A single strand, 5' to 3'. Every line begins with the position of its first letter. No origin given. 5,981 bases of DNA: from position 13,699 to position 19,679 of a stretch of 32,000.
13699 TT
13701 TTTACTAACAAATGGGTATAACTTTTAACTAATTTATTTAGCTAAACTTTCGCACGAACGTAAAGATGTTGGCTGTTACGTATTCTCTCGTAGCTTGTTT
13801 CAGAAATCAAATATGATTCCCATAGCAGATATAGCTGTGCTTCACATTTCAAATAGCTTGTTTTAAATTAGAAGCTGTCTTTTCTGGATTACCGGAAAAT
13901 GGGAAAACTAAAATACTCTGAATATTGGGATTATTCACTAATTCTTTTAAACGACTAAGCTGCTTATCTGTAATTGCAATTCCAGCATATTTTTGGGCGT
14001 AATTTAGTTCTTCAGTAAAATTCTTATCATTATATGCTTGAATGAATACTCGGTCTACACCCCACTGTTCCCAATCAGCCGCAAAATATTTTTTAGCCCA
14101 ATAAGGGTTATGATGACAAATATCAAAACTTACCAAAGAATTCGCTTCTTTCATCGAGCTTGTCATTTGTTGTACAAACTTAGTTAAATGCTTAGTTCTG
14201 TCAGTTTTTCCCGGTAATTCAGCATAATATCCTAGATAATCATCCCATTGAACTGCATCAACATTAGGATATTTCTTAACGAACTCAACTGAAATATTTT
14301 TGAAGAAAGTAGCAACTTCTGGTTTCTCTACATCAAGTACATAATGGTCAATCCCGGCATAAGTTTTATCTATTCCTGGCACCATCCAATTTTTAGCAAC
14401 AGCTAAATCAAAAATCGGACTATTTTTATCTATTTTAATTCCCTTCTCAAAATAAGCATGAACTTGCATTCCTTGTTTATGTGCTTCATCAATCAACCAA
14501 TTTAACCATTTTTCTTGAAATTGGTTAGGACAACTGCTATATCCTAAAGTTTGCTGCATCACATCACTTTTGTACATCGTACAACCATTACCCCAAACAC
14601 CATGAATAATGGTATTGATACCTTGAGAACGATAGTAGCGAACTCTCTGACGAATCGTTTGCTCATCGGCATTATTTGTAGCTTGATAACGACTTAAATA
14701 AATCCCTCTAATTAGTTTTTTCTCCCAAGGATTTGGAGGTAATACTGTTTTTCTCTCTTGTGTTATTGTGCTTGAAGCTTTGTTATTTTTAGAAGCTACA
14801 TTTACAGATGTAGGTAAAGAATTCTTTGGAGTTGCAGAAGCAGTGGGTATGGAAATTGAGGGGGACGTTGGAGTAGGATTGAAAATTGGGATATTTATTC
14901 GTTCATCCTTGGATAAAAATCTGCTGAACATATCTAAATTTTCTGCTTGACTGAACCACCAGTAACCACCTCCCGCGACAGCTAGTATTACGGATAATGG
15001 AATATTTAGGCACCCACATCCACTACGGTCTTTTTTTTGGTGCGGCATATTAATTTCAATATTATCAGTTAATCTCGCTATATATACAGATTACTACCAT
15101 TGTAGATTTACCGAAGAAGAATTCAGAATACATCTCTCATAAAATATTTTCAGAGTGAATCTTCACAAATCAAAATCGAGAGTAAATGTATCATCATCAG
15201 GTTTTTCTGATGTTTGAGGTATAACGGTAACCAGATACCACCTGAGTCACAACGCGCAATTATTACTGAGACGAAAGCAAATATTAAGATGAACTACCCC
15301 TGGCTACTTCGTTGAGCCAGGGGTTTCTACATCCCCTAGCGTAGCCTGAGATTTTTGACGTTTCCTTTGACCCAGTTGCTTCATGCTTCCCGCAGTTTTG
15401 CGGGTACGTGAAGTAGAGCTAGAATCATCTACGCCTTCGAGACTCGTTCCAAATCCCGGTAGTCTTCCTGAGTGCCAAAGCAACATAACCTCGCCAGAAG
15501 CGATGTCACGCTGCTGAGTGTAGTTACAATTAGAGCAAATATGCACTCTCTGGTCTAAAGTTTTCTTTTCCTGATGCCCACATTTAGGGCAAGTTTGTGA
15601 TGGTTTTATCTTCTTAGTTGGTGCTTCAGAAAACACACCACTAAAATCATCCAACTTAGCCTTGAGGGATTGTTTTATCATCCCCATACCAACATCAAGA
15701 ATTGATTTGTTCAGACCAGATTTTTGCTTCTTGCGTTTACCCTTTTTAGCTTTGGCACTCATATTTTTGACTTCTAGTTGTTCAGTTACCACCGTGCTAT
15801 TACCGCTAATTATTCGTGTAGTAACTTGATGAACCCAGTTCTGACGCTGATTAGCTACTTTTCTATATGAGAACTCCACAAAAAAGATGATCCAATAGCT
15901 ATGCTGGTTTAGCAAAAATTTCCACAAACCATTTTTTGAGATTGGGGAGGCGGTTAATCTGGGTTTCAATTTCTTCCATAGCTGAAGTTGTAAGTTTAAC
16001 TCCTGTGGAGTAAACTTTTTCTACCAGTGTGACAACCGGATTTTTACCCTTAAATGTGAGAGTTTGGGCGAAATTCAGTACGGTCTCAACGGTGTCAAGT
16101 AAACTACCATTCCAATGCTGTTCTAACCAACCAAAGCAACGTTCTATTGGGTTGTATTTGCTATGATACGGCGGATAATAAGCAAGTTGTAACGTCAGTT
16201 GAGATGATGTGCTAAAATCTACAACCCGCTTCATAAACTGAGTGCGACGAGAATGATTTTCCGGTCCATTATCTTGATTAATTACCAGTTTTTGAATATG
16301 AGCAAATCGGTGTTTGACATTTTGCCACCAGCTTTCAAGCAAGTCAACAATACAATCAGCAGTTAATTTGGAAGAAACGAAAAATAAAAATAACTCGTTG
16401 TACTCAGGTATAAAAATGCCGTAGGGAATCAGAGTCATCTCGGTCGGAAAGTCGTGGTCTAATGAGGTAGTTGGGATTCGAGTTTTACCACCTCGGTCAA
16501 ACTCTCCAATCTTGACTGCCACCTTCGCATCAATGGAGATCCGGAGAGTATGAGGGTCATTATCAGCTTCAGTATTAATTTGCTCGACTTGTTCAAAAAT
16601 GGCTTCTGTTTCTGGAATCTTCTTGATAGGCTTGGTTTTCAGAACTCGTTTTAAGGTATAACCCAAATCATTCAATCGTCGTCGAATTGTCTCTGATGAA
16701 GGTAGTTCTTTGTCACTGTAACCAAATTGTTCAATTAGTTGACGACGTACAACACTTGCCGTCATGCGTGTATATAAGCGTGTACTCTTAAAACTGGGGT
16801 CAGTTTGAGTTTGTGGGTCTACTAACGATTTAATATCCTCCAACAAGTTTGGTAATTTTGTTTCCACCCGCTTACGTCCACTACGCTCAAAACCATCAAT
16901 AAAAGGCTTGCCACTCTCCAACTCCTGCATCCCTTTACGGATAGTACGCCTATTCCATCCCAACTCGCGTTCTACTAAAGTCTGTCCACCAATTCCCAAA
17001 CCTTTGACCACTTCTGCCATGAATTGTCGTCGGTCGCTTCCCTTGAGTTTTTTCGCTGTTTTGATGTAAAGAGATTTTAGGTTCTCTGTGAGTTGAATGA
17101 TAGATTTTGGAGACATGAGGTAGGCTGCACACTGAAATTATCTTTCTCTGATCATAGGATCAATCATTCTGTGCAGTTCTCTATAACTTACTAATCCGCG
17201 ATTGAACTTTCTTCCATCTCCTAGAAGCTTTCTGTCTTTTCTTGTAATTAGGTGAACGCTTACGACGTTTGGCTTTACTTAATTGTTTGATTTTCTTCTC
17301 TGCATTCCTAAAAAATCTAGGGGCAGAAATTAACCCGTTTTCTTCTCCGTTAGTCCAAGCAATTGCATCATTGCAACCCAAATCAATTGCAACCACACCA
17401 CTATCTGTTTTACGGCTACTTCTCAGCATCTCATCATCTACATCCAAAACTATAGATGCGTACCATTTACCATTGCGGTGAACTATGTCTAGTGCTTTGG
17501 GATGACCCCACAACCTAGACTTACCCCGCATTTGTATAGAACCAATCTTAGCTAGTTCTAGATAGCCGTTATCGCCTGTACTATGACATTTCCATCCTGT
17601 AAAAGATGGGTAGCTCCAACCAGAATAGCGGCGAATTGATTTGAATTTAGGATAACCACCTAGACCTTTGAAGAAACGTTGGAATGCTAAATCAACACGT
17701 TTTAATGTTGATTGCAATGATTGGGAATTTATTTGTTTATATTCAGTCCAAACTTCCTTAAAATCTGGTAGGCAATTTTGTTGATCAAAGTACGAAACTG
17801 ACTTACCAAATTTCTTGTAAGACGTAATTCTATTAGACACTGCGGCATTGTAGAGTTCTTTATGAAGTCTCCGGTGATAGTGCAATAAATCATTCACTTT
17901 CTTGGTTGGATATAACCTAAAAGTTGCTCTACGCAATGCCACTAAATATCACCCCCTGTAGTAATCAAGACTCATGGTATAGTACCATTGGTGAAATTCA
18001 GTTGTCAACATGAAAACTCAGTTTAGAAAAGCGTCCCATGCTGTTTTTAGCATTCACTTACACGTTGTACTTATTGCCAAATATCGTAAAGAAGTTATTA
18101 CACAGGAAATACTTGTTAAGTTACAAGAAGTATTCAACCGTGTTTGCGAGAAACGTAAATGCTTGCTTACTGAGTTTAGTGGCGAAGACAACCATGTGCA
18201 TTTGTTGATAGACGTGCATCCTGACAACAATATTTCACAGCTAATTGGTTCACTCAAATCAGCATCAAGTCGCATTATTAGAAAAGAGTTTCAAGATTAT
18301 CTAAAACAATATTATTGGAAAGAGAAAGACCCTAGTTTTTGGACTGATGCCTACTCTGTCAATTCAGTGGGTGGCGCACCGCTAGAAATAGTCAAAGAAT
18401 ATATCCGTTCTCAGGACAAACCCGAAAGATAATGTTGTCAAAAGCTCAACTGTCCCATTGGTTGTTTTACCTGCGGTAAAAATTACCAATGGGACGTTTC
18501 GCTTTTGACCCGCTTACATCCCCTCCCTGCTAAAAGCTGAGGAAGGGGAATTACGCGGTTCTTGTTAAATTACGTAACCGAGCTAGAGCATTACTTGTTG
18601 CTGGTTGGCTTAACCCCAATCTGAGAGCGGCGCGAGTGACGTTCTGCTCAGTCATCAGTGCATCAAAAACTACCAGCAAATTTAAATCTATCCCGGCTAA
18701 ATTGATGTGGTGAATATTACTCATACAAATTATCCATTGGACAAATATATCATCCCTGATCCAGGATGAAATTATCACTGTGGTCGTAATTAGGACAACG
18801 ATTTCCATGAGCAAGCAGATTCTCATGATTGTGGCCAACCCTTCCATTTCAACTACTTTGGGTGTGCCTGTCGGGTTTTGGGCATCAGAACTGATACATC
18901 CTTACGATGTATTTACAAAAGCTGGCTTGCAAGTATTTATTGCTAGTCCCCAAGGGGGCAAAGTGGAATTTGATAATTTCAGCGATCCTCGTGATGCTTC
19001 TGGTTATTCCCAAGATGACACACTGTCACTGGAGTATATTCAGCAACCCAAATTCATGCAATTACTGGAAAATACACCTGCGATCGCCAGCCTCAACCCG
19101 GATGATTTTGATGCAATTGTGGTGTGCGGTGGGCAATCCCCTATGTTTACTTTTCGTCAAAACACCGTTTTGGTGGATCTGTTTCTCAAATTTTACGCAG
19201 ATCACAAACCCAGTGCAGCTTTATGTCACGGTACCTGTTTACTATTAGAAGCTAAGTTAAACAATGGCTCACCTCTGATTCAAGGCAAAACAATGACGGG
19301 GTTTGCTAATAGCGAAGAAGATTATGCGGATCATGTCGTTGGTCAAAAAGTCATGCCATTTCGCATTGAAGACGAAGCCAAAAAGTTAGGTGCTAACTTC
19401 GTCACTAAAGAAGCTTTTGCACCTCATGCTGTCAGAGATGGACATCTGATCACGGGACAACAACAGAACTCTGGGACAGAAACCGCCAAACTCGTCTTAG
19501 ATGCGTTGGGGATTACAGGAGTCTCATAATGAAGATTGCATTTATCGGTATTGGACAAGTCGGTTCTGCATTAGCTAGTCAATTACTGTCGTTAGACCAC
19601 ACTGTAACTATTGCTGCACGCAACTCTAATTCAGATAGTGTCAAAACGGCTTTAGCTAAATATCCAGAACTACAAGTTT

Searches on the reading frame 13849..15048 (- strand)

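Call 10: search_protein_families(library=pfam, proteins=[window:13849-15048:-], max_evalue=0.001)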
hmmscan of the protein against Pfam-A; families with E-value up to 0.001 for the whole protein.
window:13849-15048:- (399 aa): 1 family
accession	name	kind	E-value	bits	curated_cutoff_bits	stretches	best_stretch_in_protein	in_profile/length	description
PF02638.21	GHL10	-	1.2e-24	87.4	27.9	1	113-282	2-173/311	Glycosyl hydrolase-like 10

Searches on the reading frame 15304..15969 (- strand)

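Call 34: search_protein_families(library=pfam, proteins=[window:15304-15969:-], max_evalue=0.001)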
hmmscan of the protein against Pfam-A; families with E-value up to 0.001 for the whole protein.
window:15304-15969:- (221 aa): 2 families
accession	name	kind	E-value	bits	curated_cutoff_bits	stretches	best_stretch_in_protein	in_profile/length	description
PF07282.18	Cas12f1-like_TNB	-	3.3e-08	34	26.3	1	97-157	3-55/60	Cas12f1-like, TNB domain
PF01385.25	OrfB_IS605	-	0.0006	20.4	30.5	1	35-71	81-117/120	Probable transposase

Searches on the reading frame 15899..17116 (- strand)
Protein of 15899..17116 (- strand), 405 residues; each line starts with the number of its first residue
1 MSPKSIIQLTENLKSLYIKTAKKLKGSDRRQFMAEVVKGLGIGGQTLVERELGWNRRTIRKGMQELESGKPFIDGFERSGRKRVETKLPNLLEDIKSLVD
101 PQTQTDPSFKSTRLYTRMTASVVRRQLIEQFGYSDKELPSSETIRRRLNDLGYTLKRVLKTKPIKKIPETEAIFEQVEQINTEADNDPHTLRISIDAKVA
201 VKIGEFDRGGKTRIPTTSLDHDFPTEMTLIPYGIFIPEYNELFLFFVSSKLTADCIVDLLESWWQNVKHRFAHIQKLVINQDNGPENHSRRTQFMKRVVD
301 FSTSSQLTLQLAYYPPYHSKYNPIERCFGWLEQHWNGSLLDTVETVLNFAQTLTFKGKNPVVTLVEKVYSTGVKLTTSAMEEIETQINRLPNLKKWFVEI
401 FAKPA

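Call 10: search_protein_families(library=pfam, proteins=[window:15899-17116:-], max_evalue=0.001)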
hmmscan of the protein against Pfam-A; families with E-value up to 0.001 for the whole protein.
window:15899-17116:- (405 aa): 2 families
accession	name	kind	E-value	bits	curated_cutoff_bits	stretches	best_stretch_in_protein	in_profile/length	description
PF07592.17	DDE_Tnp_ISAZ013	-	1.5e-99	333.4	26.9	1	94-401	1-307/308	Rhodopirellula transposase DDE domain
PF13358.12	DDE_3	-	8e-07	29.5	28.6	1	245-344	53-143/146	DDE superfamily endonuclease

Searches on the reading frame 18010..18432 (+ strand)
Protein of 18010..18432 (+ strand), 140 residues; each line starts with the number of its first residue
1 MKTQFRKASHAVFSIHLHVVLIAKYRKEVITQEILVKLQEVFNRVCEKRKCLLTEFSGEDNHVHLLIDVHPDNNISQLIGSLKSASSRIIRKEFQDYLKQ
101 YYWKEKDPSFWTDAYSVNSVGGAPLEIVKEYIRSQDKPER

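Call 34: search_protein_families(library=pfam, proteins=[window:18010-18432:+], max_evalue=0.001)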
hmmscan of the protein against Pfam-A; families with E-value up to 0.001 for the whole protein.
window:18010-18432:+ (140 aa): 1 family
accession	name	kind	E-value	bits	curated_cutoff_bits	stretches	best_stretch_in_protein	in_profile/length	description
PF01797.21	Y1_Tnp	-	2.4e-38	131.4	23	1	12-135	2-121/121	Transposase IS200 like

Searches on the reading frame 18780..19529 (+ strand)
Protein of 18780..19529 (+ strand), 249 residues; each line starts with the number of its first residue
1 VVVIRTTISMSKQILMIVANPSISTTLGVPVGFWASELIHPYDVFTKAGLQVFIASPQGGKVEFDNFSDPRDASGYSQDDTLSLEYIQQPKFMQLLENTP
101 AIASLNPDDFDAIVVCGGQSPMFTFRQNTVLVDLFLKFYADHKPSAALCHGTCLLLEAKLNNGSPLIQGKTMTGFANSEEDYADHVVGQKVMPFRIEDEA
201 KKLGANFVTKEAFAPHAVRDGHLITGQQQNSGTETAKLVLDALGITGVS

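Call 34: search_protein_families(library=pfam, proteins=[window:18780-19529:+], max_evalue=0.001)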
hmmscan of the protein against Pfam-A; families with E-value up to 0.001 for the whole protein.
window:18780-19529:+ (249 aa): 2 families
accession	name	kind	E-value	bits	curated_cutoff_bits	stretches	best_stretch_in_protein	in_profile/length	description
PF01965.30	DJ-1_PfpI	-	1.1e-17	64.8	26.6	1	33-239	11-162/165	DJ-1/PfpI family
PF17124.11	ThiJ_like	-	1.2e-05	25.7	30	1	32-161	5-144/186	ThiJ/PfpI family-like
